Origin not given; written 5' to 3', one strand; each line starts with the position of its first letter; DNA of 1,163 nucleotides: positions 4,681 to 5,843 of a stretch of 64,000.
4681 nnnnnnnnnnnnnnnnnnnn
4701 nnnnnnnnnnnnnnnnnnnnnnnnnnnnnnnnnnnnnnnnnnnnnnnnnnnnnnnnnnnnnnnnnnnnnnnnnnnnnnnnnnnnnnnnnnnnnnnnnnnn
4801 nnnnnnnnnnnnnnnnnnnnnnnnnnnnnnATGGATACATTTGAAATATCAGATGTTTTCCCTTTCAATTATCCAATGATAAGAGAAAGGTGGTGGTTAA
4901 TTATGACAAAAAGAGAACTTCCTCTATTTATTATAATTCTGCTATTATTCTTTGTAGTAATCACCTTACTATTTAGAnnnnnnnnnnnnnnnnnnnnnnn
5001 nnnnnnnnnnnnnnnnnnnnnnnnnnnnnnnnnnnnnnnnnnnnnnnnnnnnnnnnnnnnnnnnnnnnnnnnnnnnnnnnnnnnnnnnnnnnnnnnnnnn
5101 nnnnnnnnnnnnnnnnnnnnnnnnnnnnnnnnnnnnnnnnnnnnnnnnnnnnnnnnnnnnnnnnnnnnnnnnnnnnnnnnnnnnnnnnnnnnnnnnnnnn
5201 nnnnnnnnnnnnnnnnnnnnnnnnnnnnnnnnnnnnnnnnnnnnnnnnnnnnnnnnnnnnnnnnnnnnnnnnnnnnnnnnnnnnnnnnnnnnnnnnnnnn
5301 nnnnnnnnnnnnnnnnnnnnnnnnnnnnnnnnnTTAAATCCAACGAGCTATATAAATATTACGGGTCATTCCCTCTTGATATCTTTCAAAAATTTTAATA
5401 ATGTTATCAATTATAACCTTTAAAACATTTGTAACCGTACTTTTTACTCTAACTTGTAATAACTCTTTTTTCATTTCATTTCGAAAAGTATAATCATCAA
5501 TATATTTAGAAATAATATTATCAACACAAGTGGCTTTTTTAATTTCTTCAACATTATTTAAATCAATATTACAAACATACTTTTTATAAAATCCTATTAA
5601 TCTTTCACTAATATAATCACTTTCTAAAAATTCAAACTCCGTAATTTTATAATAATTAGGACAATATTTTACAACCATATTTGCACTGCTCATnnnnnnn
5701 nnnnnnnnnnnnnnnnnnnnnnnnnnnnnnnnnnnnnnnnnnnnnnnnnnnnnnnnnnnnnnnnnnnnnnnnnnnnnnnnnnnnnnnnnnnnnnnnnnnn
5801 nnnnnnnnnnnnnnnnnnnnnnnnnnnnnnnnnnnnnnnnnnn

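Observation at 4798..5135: Compact type I toxin-antitoxin-like module next to tRNA-Met: near-consensus promoter, 25-aa hydrophobic peptide, convergent promoter and shared bidirectional terminator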

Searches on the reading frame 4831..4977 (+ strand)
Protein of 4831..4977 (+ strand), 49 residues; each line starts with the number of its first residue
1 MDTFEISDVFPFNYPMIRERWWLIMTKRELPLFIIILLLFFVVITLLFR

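Call 10: search_protein_families(library=pfam, proteins=[window:4831-4977:+], max_evalue=10)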
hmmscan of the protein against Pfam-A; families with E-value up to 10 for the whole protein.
seq(49 aa): 0 families

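Call 11: search_protein_families(library=ncbifam, proteins=[window:4831-4977:+], max_evalue=10)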
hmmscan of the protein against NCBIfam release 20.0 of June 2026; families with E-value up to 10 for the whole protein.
seq(49 aa): 0 families

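Call 16: find_homologous_proteins(query=window:4831-4977:+, max_evalue=10)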
Query seq(49 aa) (49 aa): 4 proteins with E <= 10 among 4 candidates.
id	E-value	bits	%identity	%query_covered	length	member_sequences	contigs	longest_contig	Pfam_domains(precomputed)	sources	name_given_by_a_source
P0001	1.4e-15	73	80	100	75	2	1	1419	-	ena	-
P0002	1.7e-9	54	69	100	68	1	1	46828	-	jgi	-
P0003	1.4e-7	48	91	65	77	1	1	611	-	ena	-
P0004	2.0e-7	48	63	100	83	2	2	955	-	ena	-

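Call 18: find_encoding_contigs(protein=P0002, flank=5000)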
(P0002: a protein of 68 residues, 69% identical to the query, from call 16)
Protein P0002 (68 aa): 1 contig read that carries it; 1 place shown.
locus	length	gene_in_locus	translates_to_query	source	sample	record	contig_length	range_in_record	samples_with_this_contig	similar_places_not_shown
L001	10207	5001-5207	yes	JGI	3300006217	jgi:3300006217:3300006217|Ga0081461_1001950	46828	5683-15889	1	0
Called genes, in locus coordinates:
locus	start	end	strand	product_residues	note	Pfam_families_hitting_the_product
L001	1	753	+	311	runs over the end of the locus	PF06144:DNA_pol3_delta, PF21694:DNA_pol3_delta_C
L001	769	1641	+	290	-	-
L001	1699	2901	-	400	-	PF05496:RuvB_N, PF00004:AAA, PF00910:RNA_helicase (faint), PF13173:AAA_14 (faint), PF16193:AAA_assoc_2, PF12002:MgsA_C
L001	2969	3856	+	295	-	PF02899:Phage_int_SAM_1, PF13495:Phage_int_SAM_4, PF13102:Phage_int_SAM_5 (weak), PF00589:Phage_integrase, PF22823:MrpR_C_cat (weak)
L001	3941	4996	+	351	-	PF03462:PCRF, PF00472:RF-1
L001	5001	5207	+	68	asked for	-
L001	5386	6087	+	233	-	PF08241:Methyltransf_11 (faint), PF05175:MTS, PF06325:PrmA, PF07669:Eco57I (weak), PF13649:Methyltransf_25, PF13847:Methyltransf_31, PF08242:Methyltransf_12 (weak)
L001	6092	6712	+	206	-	PF01351:RNase_HII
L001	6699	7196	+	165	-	PF23023:Anti-Pycsar_Apyc1 (faint), PF00753:Lactamase_B, PF13483:Lactamase_B_3 (faint), PF00753:Lactamase_B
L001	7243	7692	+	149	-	-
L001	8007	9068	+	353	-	PF02912:Phe_tRNA-synt_N, PF01409:tRNA-synt_2d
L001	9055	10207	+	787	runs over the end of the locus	PF01588:tRNA_bind, PF03483:B3_4, PF03484:B5, PF17759:tRNA_synthFbeta, PF03147:FDX-ACB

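Call 19: find_encoding_contigs(protein=P0001, flank=5000)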
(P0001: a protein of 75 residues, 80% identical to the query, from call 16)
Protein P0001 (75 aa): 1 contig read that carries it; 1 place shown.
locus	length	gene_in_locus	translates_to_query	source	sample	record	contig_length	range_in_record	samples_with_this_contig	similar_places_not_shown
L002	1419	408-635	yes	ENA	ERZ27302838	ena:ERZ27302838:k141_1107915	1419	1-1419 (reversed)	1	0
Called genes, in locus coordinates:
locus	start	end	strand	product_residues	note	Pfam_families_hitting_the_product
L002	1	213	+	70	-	?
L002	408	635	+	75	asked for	-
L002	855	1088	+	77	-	-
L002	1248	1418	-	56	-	?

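Call 20: find_encoding_contigs(protein=P0003, flank=5000)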
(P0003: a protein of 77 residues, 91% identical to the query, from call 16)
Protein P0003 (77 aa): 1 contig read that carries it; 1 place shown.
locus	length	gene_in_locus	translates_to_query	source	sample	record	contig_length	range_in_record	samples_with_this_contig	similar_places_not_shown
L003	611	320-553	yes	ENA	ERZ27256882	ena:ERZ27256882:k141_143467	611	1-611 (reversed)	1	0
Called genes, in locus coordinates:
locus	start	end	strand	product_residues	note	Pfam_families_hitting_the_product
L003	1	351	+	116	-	?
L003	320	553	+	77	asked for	-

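Call 21: find_encoding_contigs(protein=P0004, flank=5000)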
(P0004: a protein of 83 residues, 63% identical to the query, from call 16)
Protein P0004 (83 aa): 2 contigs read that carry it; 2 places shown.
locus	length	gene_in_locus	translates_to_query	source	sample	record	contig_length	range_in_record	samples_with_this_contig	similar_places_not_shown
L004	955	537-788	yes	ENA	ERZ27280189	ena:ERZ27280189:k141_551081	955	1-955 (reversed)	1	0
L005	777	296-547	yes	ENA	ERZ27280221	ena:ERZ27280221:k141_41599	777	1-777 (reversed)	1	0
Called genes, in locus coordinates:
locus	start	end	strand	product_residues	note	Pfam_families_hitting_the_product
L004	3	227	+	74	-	?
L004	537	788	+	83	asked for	-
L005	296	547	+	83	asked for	-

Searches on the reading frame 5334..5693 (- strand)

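Call 10: search_protein_families(library=pfam, proteins=[window:5334-5693:-], max_evalue=10)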
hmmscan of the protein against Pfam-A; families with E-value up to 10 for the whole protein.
window:5334-5693:- (119 aa): 2 families
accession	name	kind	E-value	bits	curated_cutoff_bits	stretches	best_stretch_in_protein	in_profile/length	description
PF03590.20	AsnA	-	0.036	14.3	27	1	47-107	87-148/228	Aspartate-ammonia ligase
PF22467.3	KH_GLD-3_3rd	-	0.053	14.1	24.1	1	66-92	39-65/72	GLD-3 3rd KH domain (aka KH4)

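Call 11: search_protein_families(library=ncbifam, proteins=[window:5334-5693:-], max_evalue=10)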
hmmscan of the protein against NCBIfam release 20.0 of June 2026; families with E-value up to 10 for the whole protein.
window:5334-5693:- (119 aa): 1 family
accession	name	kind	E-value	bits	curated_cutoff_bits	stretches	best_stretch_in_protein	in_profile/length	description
TIGR03657.1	IsdB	equivalog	0.059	11.9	1231.5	1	14-94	260-335/644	heme uptake protein IsdB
